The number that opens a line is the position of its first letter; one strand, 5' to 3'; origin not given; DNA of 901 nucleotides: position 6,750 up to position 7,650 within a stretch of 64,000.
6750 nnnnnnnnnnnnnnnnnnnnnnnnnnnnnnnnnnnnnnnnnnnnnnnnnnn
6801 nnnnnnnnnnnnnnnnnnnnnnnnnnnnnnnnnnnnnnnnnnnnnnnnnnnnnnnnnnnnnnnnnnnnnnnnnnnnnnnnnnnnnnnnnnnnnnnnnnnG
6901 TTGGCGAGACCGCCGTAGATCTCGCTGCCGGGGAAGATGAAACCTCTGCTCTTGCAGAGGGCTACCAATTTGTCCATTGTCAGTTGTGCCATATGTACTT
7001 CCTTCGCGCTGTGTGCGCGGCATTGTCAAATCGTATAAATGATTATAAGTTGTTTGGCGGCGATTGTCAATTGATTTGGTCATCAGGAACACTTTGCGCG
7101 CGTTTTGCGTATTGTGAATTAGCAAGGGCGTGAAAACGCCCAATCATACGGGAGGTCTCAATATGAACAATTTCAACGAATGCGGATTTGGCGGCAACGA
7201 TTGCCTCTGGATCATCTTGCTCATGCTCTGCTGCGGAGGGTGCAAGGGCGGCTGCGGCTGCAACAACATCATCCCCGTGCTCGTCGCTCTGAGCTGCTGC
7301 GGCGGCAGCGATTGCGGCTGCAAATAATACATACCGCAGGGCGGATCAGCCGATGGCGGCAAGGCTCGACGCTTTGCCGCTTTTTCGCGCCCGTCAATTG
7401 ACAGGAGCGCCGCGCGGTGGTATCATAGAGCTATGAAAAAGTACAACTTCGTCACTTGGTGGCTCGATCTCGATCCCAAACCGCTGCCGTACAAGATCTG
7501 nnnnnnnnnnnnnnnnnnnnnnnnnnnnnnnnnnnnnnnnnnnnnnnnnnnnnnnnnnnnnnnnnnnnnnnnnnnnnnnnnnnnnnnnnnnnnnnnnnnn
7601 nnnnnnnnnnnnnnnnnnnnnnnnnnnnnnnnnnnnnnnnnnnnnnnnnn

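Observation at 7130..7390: Stand-alone 54-aa Cys/Gly-rich hydrophobic micro-protein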

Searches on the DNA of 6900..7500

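Call 32: search_rna_families(source=window, start=6900, end=7500, threshold=evalue, max_evalue=10)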
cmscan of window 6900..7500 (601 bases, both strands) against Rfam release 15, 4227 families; matches with E-value up to 10: 4.
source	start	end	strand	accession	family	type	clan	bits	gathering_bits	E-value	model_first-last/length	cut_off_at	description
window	7226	7278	+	RF01524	TB10Cs1H3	Gene; snRNA; snoRNA; HACA-box;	-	16.7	50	0.93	1-73/73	no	Trypanosomatid snoRNA TB10cs1H3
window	7260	7334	+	RF00431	SNORA55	Gene; snRNA; snoRNA; HACA-box;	-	16.3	45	0.77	1-135/135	no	Small nucleolar RNA SNORA55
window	6940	7027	-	RF00195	RsmY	Gene; sRNA;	CL00106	16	57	0.15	1-121/121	no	RsmY RNA family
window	7250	7313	+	RF03847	mir-1538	Gene; miRNA;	-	14.3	78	9.4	1-58/58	no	mir-1538 microRNA precursor family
